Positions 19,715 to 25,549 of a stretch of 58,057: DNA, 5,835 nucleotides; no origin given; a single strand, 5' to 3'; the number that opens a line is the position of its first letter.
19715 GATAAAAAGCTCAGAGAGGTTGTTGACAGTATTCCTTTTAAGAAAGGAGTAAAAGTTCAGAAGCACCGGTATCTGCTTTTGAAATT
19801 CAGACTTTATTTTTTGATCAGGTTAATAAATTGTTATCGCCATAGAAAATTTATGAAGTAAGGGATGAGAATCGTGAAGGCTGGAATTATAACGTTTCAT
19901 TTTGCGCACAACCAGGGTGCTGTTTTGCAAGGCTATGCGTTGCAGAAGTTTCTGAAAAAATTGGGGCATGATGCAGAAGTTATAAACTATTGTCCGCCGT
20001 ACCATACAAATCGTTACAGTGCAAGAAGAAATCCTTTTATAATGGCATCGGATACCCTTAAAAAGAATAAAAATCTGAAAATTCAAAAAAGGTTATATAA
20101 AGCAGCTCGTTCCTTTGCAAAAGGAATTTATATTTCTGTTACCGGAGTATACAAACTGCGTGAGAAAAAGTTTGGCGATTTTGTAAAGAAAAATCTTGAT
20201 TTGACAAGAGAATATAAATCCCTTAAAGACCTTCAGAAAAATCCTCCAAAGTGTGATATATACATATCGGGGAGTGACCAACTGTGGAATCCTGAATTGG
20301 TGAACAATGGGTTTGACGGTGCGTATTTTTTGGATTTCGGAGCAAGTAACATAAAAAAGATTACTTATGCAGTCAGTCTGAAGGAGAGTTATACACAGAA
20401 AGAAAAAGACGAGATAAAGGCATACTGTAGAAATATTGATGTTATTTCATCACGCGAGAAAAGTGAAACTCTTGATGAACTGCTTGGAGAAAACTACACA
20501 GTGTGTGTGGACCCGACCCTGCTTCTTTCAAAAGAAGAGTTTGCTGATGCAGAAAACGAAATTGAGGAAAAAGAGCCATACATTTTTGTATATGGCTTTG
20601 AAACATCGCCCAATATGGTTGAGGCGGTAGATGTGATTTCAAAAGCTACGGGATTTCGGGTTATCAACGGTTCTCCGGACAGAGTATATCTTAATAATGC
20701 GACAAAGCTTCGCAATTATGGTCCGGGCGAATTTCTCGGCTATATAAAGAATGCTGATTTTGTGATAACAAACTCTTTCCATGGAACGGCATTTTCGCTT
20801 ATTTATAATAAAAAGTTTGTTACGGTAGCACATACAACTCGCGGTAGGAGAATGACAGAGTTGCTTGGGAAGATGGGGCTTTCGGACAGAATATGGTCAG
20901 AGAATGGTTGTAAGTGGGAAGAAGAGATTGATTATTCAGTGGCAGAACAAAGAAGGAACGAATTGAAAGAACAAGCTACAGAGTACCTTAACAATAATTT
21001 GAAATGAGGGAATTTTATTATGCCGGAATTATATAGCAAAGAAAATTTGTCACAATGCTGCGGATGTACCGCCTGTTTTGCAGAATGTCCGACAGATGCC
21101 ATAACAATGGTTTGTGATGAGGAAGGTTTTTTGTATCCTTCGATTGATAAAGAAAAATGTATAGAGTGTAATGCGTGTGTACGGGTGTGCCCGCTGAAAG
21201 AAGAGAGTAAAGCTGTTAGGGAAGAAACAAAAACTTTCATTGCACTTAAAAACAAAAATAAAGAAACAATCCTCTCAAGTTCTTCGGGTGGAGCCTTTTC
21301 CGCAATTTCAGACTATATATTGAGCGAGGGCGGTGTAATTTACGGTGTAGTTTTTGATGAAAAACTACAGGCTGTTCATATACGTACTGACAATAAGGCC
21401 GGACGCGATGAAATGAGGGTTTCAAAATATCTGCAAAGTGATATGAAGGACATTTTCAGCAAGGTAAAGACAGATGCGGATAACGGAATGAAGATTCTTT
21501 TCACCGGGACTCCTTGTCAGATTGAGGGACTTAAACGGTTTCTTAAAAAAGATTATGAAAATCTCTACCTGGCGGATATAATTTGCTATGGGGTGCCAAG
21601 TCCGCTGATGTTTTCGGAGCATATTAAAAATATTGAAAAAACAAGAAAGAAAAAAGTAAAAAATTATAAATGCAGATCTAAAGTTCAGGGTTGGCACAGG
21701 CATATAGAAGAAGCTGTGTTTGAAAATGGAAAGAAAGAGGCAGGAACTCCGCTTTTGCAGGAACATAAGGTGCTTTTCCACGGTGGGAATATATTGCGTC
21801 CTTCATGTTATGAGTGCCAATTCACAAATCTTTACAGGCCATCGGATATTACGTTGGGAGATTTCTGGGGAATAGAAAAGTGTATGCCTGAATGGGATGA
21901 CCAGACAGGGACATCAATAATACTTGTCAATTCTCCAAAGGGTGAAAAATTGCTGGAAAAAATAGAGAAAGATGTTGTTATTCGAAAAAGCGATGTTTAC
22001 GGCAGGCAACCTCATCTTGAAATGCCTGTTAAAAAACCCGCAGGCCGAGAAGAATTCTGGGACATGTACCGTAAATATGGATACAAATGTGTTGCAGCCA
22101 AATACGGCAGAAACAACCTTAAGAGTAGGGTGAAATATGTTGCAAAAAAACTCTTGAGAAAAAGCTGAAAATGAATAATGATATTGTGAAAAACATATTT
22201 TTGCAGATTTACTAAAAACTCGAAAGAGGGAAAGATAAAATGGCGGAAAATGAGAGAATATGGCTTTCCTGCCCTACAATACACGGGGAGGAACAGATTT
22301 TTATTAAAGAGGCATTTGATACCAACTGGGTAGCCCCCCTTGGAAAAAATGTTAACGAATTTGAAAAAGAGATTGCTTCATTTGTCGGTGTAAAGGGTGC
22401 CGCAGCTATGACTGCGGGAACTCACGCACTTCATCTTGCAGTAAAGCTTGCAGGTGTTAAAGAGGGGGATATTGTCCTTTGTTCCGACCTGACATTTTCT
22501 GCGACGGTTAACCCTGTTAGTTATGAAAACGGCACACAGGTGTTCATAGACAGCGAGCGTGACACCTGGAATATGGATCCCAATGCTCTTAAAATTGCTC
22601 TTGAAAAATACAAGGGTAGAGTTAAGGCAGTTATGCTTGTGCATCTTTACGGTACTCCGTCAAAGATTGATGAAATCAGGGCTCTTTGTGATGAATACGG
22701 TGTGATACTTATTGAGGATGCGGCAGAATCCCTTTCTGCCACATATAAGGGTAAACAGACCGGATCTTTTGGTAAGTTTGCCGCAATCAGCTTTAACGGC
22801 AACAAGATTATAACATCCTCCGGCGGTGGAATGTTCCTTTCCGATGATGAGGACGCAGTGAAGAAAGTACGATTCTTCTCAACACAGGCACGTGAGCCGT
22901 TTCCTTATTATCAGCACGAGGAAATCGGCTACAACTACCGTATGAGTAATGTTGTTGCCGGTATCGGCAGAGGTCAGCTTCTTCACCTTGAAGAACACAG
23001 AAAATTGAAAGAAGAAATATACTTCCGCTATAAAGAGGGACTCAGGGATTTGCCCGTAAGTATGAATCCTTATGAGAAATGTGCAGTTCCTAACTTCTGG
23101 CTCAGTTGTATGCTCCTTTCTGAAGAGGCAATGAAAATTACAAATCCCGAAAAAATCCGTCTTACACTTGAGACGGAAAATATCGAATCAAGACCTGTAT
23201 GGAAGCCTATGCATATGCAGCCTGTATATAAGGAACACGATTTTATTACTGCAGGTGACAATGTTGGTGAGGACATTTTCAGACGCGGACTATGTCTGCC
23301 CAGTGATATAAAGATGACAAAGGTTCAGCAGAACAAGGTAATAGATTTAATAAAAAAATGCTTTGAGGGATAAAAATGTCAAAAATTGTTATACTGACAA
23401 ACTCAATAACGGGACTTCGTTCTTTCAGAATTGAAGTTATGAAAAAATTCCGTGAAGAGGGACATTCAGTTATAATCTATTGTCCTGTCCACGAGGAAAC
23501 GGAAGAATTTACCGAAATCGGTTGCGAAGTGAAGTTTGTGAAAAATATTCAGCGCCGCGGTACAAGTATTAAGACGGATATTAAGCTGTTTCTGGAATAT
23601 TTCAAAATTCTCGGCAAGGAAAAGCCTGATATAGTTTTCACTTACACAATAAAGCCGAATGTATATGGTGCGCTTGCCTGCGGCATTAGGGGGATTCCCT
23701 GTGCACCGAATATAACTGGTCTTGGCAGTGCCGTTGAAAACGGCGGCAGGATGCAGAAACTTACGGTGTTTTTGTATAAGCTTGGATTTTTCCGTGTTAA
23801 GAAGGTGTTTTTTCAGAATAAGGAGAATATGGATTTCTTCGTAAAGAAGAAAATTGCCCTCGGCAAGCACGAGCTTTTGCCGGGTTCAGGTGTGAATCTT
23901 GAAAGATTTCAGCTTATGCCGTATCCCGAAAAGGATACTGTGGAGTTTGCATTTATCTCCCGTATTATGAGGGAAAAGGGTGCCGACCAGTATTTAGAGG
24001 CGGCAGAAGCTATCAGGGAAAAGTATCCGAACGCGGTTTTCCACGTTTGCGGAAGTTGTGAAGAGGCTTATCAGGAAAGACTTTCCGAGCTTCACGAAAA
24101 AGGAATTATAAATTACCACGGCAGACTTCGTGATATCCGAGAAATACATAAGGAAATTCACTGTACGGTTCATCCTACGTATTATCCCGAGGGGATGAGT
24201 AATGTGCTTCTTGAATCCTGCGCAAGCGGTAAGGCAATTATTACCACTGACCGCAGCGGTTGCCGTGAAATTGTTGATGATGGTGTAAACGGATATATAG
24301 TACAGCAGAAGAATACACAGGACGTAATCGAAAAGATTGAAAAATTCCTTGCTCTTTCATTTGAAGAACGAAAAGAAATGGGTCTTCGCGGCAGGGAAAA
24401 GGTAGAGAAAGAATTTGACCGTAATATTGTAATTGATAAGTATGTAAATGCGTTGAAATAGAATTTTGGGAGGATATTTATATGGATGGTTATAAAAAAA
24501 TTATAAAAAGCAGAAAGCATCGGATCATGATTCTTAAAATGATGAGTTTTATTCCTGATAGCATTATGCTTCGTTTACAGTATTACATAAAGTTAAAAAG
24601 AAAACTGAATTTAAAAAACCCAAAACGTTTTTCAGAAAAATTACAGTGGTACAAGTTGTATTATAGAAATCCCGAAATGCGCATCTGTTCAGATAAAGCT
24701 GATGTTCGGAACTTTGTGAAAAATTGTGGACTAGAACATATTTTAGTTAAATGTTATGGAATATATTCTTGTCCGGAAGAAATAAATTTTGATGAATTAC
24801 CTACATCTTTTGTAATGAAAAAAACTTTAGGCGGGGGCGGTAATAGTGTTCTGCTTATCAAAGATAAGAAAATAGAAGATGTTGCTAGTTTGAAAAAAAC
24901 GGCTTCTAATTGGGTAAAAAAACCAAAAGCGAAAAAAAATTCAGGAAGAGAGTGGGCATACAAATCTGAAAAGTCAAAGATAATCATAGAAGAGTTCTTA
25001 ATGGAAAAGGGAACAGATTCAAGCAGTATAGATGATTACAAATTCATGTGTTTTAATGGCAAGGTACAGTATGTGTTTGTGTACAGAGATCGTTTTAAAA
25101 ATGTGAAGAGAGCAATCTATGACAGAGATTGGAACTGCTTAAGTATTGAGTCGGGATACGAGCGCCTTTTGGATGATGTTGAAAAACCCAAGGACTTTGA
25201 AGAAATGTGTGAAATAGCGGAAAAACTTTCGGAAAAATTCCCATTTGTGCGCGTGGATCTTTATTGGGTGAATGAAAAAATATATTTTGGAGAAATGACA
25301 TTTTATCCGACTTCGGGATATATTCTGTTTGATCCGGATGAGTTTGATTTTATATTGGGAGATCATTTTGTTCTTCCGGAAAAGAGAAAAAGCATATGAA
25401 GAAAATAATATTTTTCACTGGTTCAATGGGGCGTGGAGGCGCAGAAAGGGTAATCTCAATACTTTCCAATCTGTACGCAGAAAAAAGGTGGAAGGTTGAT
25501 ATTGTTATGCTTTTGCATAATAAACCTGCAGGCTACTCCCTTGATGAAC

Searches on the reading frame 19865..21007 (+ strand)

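Call 9: search_protein_families(library=pfam, proteins=[window:19865-21007:+])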
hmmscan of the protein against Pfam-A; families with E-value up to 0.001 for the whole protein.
window:19865-21007:+ (380 aa): 1 family
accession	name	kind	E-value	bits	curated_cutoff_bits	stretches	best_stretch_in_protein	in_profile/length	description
PF04230.19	PS_pyruv_trans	-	1.6e-38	133.7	25.3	1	18-323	3-278/280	Polysaccharide pyruvyl transferase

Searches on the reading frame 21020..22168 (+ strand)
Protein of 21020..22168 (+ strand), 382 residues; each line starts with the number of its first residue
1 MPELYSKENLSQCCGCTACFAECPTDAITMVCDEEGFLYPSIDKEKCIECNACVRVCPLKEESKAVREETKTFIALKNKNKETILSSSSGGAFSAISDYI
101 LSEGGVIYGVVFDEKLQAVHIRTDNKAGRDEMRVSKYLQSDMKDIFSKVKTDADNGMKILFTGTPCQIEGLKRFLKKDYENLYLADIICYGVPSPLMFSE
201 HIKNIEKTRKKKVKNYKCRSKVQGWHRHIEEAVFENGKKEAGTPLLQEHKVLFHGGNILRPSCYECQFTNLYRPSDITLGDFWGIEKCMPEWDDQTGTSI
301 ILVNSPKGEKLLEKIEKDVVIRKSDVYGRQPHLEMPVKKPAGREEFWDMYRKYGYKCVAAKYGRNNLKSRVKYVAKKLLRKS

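Call 10: search_protein_families(library=pfam, proteins=[window:21020-22168:+])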
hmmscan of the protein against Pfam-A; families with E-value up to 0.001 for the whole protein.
window:21020-22168:+ (382 aa): 10 families
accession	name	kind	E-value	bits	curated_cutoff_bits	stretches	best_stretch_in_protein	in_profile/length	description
PF04432.18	FrhB_FdhB_C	-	2.6e-25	89.5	23.3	1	157-323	2-144/150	Coenzyme F420 hydrogenase/dehydrogenase, beta subunit C terminus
PF00037.32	Fer4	-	7.9e-10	38.6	21.1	1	41-58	2-19/24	4Fe-4S binding domain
PF12838.12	Fer4_7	-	6.8e-07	30.1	27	1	12-58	1-49/52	4Fe-4S dicluster domain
PF13187.11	Fer4_9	-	1.3e-06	28.8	27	1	12-59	1-49/52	4Fe-4S dicluster domain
PF14697.11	Fer4_21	-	3.2e-06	27.6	35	1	11-60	6-54/59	4Fe-4S dicluster domain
PF13237.11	Fer4_10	-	4.7e-06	26.9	25.5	1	40-67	2-31/53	4Fe-4S dicluster domain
PF12797.12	Fer4_2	-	1.6e-05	25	24.5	1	39-58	2-21/22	4Fe-4S binding domain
PF12837.12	Fer4_6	-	2e-05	24.7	25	1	40-58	2-20/24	4Fe-4S binding domain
PF04422.18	FrhB_FdhB_N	-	0.00017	22.1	22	1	77-142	5-73/78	Coenzyme F420 hydrogenase/dehydrogenase, beta subunit N-term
PF13484.11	Fer4_16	-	0.00023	22.3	30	0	46-65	1-20/66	4Fe-4S double cluster binding domain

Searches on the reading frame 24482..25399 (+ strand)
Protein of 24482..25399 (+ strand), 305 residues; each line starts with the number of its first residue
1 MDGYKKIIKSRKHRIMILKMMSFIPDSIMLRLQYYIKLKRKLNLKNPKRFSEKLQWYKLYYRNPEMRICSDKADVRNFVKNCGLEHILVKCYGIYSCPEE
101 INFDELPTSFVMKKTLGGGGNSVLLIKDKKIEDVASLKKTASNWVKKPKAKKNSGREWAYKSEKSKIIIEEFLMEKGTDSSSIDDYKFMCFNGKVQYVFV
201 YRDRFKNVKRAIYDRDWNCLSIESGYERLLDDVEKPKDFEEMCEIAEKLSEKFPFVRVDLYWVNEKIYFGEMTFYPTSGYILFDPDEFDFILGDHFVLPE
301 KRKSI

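Call 4: search_protein_families(library=pfam, proteins=[window:24482-25399:+])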
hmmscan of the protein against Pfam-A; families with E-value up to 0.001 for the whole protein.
window:24482-25399:+ (305 aa): 1 family
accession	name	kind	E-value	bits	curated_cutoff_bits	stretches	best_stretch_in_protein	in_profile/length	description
PF14305.11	ATPgrasp_TupA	-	1.1e-48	166.4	25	1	52-297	1-241/241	TupA-like ATPgrasp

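Call 5: search_protein_families(library=ncbifam, proteins=[window:24482-25399:+], max_evalue=0.00001)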
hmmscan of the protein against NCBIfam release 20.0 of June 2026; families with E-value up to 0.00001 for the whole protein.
window:24482-25399:+ (305 aa): 0 families
